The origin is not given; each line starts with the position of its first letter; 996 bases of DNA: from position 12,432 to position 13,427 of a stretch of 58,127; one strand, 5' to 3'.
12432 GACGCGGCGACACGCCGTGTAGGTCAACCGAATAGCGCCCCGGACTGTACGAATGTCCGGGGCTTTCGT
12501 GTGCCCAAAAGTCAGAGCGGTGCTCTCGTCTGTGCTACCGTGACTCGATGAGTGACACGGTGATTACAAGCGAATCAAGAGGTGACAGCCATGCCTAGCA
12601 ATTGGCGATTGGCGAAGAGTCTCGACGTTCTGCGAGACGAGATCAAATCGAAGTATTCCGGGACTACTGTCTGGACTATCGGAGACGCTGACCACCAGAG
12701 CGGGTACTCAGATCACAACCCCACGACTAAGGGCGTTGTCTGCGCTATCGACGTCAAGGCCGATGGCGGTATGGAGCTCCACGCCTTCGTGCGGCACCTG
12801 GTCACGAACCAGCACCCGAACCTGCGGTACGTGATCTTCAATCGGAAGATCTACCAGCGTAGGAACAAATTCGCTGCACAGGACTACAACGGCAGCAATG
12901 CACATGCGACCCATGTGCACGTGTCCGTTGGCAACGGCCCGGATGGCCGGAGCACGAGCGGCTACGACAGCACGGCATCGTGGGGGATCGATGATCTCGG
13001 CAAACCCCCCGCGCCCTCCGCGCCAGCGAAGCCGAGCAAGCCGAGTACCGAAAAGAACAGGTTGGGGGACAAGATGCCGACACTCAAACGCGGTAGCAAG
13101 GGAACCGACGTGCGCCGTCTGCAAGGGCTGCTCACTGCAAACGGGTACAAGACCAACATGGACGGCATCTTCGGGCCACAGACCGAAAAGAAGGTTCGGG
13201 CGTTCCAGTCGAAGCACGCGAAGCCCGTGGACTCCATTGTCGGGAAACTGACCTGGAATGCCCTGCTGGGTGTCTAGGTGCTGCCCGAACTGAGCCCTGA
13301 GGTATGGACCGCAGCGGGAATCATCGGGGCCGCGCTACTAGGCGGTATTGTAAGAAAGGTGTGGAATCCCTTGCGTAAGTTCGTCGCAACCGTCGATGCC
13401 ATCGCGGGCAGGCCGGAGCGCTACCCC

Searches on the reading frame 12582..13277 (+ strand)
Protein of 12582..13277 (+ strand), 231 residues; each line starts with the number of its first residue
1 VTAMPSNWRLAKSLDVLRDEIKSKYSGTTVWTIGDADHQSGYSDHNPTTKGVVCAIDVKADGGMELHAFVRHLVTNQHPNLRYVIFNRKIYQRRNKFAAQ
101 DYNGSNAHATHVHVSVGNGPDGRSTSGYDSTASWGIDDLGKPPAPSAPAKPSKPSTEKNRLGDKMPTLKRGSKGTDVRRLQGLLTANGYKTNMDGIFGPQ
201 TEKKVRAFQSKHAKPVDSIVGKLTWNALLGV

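Call 32: search_protein_families(library=phrogs, proteins=[window:12582-13277:+], max_evalue=0.00001)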
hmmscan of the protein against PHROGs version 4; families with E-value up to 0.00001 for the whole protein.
window:12582-13277:+ (231 aa): 7 families
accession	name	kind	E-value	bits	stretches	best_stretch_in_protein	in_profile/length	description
phrog_1493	-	lysis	5.5e-18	66.3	1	134-229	222-306/394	endolysin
phrog_2649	-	lysis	7.7e-18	66.3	1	147-230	153-237/261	endolysin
phrog_1224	-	head and packaging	5e-14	53.4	1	166-228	2-64/438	endolysin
phrog_1512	-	lysis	6.3e-08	34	1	153-227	163-241/314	endolysin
phrog_880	-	lysis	2.3e-07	31.6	1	141-228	337-431/435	endolysin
phrog_17214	-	lysis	5.1e-07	30.6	1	146-230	223-314/322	endolysin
phrog_32486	-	unknown function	1.1e-06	29.5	1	39-117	44-118/170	-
